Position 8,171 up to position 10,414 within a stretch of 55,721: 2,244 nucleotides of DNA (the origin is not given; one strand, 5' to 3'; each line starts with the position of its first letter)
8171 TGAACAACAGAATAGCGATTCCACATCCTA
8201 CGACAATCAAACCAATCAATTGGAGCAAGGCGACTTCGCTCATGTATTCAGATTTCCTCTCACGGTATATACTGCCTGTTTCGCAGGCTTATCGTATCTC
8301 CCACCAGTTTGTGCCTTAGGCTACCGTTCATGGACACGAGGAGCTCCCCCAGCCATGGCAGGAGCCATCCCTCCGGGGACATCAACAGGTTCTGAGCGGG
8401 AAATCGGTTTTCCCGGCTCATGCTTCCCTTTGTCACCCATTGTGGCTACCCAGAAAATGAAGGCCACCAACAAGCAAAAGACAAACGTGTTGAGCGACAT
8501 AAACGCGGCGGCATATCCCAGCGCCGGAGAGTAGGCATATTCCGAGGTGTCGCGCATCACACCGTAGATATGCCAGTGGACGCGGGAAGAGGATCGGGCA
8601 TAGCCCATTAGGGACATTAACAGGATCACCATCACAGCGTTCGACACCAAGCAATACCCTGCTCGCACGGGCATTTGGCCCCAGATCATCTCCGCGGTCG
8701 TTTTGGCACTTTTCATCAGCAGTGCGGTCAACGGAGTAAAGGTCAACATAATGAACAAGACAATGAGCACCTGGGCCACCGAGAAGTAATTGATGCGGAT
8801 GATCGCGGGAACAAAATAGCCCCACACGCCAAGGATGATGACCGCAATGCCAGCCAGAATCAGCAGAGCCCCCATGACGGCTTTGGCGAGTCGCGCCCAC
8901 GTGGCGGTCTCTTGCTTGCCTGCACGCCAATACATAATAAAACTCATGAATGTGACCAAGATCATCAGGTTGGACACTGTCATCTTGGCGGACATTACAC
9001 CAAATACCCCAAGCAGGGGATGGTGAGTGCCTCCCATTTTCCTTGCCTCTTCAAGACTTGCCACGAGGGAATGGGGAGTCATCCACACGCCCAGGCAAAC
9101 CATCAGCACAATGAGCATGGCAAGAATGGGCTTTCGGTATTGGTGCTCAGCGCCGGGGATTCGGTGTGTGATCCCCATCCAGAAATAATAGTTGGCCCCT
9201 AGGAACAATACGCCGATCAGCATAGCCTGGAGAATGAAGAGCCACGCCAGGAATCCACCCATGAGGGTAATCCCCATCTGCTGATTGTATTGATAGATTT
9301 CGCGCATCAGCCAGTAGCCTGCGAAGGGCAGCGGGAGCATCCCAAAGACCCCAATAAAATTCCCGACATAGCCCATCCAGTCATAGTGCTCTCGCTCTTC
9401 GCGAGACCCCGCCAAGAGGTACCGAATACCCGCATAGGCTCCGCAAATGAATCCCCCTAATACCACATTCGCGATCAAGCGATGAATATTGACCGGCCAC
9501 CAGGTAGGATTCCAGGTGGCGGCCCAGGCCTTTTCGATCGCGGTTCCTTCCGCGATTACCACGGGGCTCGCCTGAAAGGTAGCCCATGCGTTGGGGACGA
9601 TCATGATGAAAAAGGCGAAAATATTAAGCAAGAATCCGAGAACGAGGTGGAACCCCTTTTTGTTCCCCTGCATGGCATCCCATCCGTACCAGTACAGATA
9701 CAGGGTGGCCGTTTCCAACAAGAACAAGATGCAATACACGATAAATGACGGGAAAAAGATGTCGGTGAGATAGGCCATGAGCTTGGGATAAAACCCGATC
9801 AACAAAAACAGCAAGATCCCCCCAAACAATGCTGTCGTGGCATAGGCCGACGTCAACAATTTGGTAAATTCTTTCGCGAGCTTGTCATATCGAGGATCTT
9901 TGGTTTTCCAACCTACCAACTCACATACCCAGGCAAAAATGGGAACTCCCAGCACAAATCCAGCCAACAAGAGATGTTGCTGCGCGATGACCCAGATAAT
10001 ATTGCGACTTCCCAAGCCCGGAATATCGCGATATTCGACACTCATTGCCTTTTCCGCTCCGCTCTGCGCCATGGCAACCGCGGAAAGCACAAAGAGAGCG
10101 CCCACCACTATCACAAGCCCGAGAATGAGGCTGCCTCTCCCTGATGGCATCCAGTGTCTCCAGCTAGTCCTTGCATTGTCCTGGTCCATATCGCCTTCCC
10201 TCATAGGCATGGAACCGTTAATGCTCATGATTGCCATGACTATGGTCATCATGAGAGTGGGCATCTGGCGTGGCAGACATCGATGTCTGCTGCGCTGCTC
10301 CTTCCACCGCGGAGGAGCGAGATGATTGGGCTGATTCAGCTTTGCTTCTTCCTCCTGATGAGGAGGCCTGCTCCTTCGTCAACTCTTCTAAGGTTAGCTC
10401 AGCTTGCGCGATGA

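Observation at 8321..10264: bd-like paralogue A: extended CydA homologue with a collapsed Q-loop and extra His clusters absent from paralogue B (candidate additional metal site)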

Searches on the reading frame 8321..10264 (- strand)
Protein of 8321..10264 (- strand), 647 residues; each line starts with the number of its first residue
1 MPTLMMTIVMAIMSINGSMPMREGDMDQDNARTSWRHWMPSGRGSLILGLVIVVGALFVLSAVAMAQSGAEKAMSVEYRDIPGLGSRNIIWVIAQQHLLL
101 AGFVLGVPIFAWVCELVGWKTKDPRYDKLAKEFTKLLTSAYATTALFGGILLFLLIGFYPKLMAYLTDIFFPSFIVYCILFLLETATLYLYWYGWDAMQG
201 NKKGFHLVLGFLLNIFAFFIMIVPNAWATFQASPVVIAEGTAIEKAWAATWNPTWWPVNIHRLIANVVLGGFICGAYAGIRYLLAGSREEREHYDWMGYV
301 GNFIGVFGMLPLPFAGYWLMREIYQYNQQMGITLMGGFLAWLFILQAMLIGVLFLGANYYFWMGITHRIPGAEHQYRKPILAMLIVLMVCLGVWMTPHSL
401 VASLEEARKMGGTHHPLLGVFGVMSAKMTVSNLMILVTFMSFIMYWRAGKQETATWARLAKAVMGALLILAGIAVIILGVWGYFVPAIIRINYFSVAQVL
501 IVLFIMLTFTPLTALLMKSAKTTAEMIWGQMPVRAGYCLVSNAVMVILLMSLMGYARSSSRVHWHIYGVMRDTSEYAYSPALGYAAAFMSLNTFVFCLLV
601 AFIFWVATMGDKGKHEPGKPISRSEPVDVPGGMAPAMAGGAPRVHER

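Call 6: search_protein_families(library=pfam, proteins=[window:8321-10264:-], max_evalue=0.01)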
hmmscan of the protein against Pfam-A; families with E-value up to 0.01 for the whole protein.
window:8321-10264:- (647 aa): 1 family
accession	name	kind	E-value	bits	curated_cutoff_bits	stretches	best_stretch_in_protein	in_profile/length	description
PF01654.22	Cyt_bd_oxida_I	-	2.6e-19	69.6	26.2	1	92-327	8-241/418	Cytochrome bd terminal oxidase subunit I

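Call 12: find_homologous_proteins(query=window:8321-10264:-, max_evalue=0.00001)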
Query window:8321-10264:- (647 aa): 3498 proteins with E <= 0.00001 among 8000 candidates; the best 120 are listed.
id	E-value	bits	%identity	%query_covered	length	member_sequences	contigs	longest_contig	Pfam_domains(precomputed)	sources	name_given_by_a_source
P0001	0.0e+0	1212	85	96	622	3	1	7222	PF01654.23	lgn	-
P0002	0.0e+0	1207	89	91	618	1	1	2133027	PF01654.23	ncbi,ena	-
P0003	0.0e+0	1206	87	94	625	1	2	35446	PF01654.23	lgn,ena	-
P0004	0.0e+0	1206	88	92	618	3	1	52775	PF01654.23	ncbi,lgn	-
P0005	0.0e+0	1205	86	94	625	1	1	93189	PF01654.23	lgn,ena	-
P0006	0.0e+0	1205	89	91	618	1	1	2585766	PF01654.23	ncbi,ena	-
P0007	0.0e+0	1204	89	91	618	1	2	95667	PF01654.23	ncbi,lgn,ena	-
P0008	0.0e+0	1204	88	91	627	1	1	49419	PF01654.23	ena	-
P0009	0.0e+0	1204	85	96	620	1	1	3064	PF01654.23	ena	-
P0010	0.0e+0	1203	85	97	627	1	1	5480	PF01654.23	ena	-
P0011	0.0e+0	1203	86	94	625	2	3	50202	PF01654.23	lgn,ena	-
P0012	0.0e+0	1203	85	97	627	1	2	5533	PF01654.23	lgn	-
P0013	0.0e+0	1203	87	94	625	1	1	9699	PF01654.23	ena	-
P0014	0.0e+0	1202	88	91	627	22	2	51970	PF01654.23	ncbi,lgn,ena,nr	ncbi:MAG: hypothetical protein F4X63_04060 [Nitrospira sp. SB0662_bin_26]|nr:hypothetical protein [N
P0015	0.0e+0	1202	86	94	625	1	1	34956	PF01654.23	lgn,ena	-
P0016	0.0e+0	1202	85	96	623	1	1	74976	PF01654.23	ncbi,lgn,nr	ncbi:MAG: hypothetical protein D6690_15135 [Nitrospirae bacterium]|nr:MAG: hypothetical protein D669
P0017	0.0e+0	1202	86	94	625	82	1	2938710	PF01654.23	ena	-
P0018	0.0e+0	1201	88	91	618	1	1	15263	PF01654.23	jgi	jgi:cytochrome bd-type quinol oxidase subunit 1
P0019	0.0e+0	1201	88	91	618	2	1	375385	PF01654.23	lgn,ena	-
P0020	0.0e+0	1200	88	91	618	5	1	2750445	PF01654.23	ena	-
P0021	0.0e+0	1200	84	96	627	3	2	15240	PF01654.23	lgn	-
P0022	0.0e+0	1200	88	91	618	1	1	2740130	PF01654.23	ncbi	-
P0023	0.0e+0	1200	85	96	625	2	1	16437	PF01654.23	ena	-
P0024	0.0e+0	1200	88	91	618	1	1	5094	PF01654.23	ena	-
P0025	0.0e+0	1200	84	97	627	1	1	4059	PF01654.23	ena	-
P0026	0.0e+0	1200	88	91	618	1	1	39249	PF01654.23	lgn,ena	-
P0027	0.0e+0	1200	84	97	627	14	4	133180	PF01654.23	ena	-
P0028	0.0e+0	1199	88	91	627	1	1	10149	PF01654.23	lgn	-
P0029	0.0e+0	1199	84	96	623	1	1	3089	PF01654.23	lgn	-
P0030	0.0e+0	1198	89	91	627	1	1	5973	PF01654.23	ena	-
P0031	0.0e+0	1198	88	91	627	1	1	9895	PF01654.23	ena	-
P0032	0.0e+0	1198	88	91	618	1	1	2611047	PF01654.23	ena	-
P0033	0.0e+0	1197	89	91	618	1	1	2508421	PF01654.23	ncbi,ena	-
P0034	0.0e+0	1197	88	89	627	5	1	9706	PF01654.23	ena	-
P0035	0.0e+0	1197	86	94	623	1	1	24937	PF01654.23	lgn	-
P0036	0.0e+0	1196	84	97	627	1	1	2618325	PF01654.23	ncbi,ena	-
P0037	0.0e+0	1196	88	91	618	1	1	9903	PF01654.23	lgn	-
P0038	0.0e+0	1196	88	91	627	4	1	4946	PF01654.23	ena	-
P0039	0.0e+0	1196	88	91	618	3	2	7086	PF01654.23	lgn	-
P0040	0.0e+0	1196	88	91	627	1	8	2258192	PF01654.23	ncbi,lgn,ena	-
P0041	0.0e+0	1195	88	91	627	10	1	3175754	PF01654.23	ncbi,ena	-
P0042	0.0e+0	1195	84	97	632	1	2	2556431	PF01654.23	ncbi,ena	-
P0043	0.0e+0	1195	88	91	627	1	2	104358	PF01654.23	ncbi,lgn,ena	-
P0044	0.0e+0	1195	88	91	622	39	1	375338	PF01654.23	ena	-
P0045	0.0e+0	1195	88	91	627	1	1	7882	PF01654.23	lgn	-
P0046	0.0e+0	1195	83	97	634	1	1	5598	PF01654.23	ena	-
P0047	0.0e+0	1194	83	97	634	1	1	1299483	PF01654.23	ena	-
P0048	0.0e+0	1194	84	97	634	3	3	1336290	PF01654.23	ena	-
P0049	0.0e+0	1194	88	91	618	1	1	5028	PF01654.23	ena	-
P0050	0.0e+0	1193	87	91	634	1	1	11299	PF01654.23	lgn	-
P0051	0.0e+0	1192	88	91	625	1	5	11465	PF01654.23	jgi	jgi:cytochrome bd-type quinol oxidase subunit 1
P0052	0.0e+0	1192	83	97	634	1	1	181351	PF01654.23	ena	-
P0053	0.0e+0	1192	86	94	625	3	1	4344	PF01654.23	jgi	jgi:cytochrome bd-type quinol oxidase subunit 1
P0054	0.0e+0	1191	83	98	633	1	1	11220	PF01654.23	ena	-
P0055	0.0e+0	1190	88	91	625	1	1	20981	PF01654.23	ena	-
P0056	0.0e+0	1190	83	97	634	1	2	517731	PF01654.23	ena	-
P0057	0.0e+0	1190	83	96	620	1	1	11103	PF01654.23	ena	-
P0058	0.0e+0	1190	83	97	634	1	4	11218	PF01654.23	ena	-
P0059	0.0e+0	1189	83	97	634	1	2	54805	PF01654.23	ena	-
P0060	0.0e+0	1189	88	91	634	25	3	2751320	PF01654.23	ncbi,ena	-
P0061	0.0e+0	1189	88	91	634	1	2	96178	PF01654.23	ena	-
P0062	0.0e+0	1189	87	92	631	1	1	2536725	PF01654.23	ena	-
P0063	0.0e+0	1188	88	91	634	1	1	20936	PF01654.23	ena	-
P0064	0.0e+0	1188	83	96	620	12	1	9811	PF01654.23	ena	-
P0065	0.0e+0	1188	83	97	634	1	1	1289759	PF01654.23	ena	-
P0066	0.0e+0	1186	83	96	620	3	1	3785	PF01654.23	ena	-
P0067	0.0e+0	1185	83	96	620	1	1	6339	PF01654.23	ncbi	-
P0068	0.0e+0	1184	83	98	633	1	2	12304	PF01654.23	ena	-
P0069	0.0e+0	1183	83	96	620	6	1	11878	PF01654.23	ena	-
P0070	0.0e+0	1183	87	91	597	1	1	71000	PF01654.23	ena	-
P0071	0.0e+0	1183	83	96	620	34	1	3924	PF01654.23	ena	-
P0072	0.0e+0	1182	84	94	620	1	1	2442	PF01654.23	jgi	-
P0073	0.0e+0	1182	83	96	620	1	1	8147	PF01654.23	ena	-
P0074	0.0e+0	1182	82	97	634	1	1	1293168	PF01654.23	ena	-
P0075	0.0e+0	1180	82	98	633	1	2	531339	PF01654.23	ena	-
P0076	0.0e+0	1180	87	91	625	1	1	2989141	PF01654.23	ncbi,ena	-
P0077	0.0e+0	1179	83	96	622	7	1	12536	PF01654.23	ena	-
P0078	0.0e+0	1179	83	96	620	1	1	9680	PF01654.23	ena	-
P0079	0.0e+0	1176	83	96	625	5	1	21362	PF01654.23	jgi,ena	-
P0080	0.0e+0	1172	82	96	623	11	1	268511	PF01654.23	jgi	jgi:cytochrome bd ubiquinol oxidase subunit I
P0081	0.0e+0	1169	86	92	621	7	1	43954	PF01654.23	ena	-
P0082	0.0e+0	1168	90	87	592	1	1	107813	PF01654.23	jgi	-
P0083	0.0e+0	1167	84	96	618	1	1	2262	PF01654.23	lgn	-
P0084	0.0e+0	1167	86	91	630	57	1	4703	PF01654.23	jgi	-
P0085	0.0e+0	1164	84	96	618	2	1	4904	PF01654.23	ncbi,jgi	-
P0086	0.0e+0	1162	86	89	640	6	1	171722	PF01654.23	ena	-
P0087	0.0e+0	1161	86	91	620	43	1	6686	PF01654.23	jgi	jgi:cytochrome bd-type quinol oxidase subunit 1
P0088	0.0e+0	1161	87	91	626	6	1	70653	PF01654.23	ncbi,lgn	-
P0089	0.0e+0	1160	86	91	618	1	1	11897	PF01654.23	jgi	-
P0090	0.0e+0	1159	83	96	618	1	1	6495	PF01654.23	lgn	-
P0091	0.0e+0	1156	86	91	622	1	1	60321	PF01654.23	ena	-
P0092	0.0e+0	1155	88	89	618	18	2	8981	PF01654.23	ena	-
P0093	0.0e+0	1154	89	85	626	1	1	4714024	PF01654.23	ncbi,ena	-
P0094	0.0e+0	1153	86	91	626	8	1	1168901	PF01654.23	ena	-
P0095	0.0e+0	1152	86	89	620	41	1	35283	PF01654.23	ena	-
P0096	0.0e+0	1152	83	95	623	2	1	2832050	PF01654.23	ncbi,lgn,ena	-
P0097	0.0e+0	1149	86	90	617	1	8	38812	PF01654.23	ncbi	-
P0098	0.0e+0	1147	85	90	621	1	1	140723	PF01654.23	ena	-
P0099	0.0e+0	1146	83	91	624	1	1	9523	PF01654.23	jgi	-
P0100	0.0e+0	1145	82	94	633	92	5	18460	PF01654.23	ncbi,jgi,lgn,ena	-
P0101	0.0e+0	1145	85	89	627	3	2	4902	PF01654.23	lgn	-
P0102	0.0e+0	1143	86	87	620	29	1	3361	PF01654.23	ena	-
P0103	0.0e+0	1143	85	89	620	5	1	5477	PF01654.23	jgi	jgi:cytochrome bd ubiquinol oxidase subunit I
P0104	0.0e+0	1142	85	91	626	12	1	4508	PF01654.23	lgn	-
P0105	0.0e+0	1141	84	94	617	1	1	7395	PF01654.23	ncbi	-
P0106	0.0e+0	1141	85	91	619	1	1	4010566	PF01654.23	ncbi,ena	-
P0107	0.0e+0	1141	83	94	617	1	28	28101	PF01654.23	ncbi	-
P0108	0.0e+0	1141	83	94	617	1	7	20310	PF01654.23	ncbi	-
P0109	0.0e+0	1139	85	90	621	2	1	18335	PF01654.23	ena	-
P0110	0.0e+0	1138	85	90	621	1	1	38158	PF01654.23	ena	-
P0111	0.0e+0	1137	85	91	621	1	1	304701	PF01654.23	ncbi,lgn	-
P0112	0.0e+0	1137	85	89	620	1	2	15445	PF01654.23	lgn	-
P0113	0.0e+0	1135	85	89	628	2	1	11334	PF01654.23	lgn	-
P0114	0.0e+0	1132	79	96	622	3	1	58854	PF01654.23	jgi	-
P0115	0.0e+0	1130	80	97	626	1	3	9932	PF01654.23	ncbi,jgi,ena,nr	ncbi:MAG: cytochrome ubiquinol oxidase subunit I [Nitrospirota bacterium]|nr:cytochrome ubiquinol ox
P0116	0.0e+0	1130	81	95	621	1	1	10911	PF01654.23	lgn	-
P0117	0.0e+0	1129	86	87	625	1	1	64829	PF01654.23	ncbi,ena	-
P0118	0.0e+0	1129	82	94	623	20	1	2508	PF01654.23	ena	-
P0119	0.0e+0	1128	81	95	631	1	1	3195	PF01654.23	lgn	-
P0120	0.0e+0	1128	86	87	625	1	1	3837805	PF01654.23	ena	-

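Call 20: find_related_loci(query=window:8321-10264:-, collection=genome_contigs, flank=10000)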
Query window:8321-10264:- (647 aa) in genome_contigs; peptide patterns used: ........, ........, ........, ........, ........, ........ (x = any residue, [..] = any of these).
536 stretches matched a pattern; 535 encode a relative of the query (tblastn E <= 1e-3); the best 80 are kept; 80 distinct loci.
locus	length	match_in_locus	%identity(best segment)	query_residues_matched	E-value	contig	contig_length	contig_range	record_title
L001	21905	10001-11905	84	6-645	0e+0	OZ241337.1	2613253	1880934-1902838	MAG: Nitrospirales bacterium isolate f26259d3-4dc5-40e9-b64d-64c16dbef0a4 genome assembly, chromosome: 1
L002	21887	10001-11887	84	14-643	0e+0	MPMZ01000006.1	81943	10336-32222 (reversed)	MAG: Nitrospira sp. bin75 NODE_504_length_81943_cov_13.058_ID_1007, whole genome shotgun sequence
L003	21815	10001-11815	87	39-646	0e+0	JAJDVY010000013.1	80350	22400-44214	MAG: Nitrospirales bacterium isolate jk18x22bins.71 k141_741647, whole genome shotgun sequence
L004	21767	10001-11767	89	56-646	0e+0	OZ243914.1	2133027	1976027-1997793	MAG: Nitrospirales bacterium isolate bb28a9cb-1d03-40f6-9fdf-08dcae54ddd0 genome assembly, chromosome: 1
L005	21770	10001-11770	88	57-646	0e+0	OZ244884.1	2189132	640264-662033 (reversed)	MAG: Nitrospirales bacterium isolate b0bdb081-a959-4647-96d4-40adf9d6ea11 genome assembly, chromosome: 1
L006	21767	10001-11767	89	56-646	0e+0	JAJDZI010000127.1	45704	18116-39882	MAG: Nitrospirales bacterium isolate jk18x40bins.30 k141_1413999, whole genome shotgun sequence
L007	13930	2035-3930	84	14-646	0e+0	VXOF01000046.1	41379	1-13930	MAG: Nitrospira sp. SB0662_bin_26 NODE_931_length_41379_cov_37.274514, whole genome shotgun sequence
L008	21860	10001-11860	85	22-643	0e+0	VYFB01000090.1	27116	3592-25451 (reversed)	MAG: Nitrospira sp. SB0677_bin_15 NODE_630_length_27116_cov_11.234027, whole genome shotgun sequence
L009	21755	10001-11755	89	57-643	0e+0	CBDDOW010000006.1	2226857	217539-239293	MAG: Nitrospirales bacterium isolate 0b37e4ec-b941-4f54-8453-c20577e00895 genome assembly, contig: contig_6, whole genom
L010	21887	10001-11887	84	14-643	0e+0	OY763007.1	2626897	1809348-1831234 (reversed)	MAG: Nitrospirales bacterium isolate d9641d0a-9015-4cc2-bf8e-6a264f466c72 genome assembly, chromosome: 1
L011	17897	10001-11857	84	16-643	0e+0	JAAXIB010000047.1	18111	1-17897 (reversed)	MAG: Nitrospirales bacterium isolate Plut_88904 unfiltered_Plut_88904_genomic_contig_778788, whole genome shotgun sequen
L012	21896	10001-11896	84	14-646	0e+0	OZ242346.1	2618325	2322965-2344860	MAG: Nitrospirales bacterium isolate 9c02dde2-7a43-4f12-96c5-beceef923469 genome assembly, chromosome: 1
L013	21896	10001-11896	83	14-646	0e+0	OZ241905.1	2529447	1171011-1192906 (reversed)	MAG: Nitrospirales bacterium isolate 4ba8bffd-60cb-465e-9873-b59a9ad782a3 genome assembly, chromosome: 1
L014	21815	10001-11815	86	36-643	0e+0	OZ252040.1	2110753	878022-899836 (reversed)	MAG: Nitrospirales bacterium isolate 83231f25-c8cf-40c5-a73a-07b957b23052 genome assembly, chromosome: 1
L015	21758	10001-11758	89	56-643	0e+0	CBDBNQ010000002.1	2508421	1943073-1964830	MAG: Nitrospirales bacterium isolate a682887b-61b0-46b6-b4c5-97f9e0a0637c genome assembly, contig: contig_2, whole genom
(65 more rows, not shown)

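Call 25: search_solved_structures(query=window:8321-10264:-, max_evalue=1, show_alignments=2)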
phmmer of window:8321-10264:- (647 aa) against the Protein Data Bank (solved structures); distinct sequences matched with E-value up to 1: 4.
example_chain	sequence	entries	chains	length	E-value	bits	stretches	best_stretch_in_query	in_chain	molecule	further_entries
9r2g_A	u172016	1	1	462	4.3e-07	32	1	95-279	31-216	Cytochrome bd menaquinol oxidase subunit I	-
5doq_A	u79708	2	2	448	1.6e-05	26.8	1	84-287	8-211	Bd-type quinol oxidase subunit I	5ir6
5t42_A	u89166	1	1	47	0.002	19.9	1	25-61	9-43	Envelope glycoprotein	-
9bsu_A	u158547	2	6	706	0.28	12.8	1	26-62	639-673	Envelope glycoprotein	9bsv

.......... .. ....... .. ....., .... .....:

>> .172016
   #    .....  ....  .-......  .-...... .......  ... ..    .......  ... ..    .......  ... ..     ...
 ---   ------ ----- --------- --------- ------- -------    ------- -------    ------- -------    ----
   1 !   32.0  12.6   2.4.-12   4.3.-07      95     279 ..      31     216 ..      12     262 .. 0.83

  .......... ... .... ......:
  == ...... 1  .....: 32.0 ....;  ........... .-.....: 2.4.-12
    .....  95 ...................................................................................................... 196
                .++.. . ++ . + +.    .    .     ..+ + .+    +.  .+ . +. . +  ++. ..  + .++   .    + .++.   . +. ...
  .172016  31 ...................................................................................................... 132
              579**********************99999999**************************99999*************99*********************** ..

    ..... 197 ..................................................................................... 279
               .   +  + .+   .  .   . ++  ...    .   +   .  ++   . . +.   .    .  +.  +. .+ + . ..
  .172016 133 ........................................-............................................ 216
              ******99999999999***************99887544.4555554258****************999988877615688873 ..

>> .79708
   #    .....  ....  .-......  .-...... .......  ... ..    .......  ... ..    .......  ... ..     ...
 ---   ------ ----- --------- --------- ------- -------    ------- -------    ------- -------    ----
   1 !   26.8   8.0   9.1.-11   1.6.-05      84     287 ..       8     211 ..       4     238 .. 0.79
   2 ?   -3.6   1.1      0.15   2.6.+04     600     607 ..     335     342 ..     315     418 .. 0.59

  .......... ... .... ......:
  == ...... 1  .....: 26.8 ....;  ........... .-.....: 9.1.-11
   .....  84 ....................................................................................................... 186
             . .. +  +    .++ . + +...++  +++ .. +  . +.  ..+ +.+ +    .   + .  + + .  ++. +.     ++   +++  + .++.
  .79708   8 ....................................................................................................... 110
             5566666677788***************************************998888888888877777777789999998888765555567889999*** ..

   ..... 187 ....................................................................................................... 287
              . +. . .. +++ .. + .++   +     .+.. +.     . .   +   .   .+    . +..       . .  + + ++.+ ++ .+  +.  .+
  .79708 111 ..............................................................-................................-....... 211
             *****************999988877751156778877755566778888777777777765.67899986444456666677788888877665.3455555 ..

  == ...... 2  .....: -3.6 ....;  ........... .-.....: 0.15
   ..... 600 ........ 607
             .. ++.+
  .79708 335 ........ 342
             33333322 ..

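Call 28: search_protein_representatives(protein=window:8321-10264:-)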
Query: 647 residues. Proteins with E-value up to 0.001 (for the whole library): 1051; up to 1e-10: 656; up to 1e-30: 186. The best 150 are listed.
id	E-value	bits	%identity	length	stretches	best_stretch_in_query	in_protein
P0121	0.0e+00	1033.6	77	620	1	48-643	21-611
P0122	1.7e-221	753.8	60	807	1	42-612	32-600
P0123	3.5e-179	613.9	50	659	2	41-468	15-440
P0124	2.8e-168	577.9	48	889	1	75-626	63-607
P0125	1.3e-167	575.7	86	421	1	221-512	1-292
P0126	5.7e-161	553.8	46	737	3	140-503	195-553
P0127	2.8e-155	534.9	82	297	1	348-643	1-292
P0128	3.1e-153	528.2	45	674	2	51-489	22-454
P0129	1.6e-148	512.6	43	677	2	145-622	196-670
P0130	1.3e-141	489.7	44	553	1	77-612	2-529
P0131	1.6e-139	482.8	47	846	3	201-492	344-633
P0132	4.8e-138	478.0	46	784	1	74-615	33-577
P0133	6.8e-138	477.5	76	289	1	41-315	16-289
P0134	2.0e-135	469.4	44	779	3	200-478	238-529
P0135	3.9e-132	458.5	44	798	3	192-469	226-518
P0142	2.8e-117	409.4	41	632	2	194-615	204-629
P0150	3.2e-98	346.4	36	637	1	84-604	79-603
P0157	1.0e-82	295.2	35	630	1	75-610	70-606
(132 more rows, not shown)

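Call 38: search_protein_families(library=ncbifam, proteins=[window:8321-10264:-], max_evalue=0.01)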
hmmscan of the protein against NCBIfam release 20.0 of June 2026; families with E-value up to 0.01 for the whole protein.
window:8321-10264:- (647 aa): 0 families
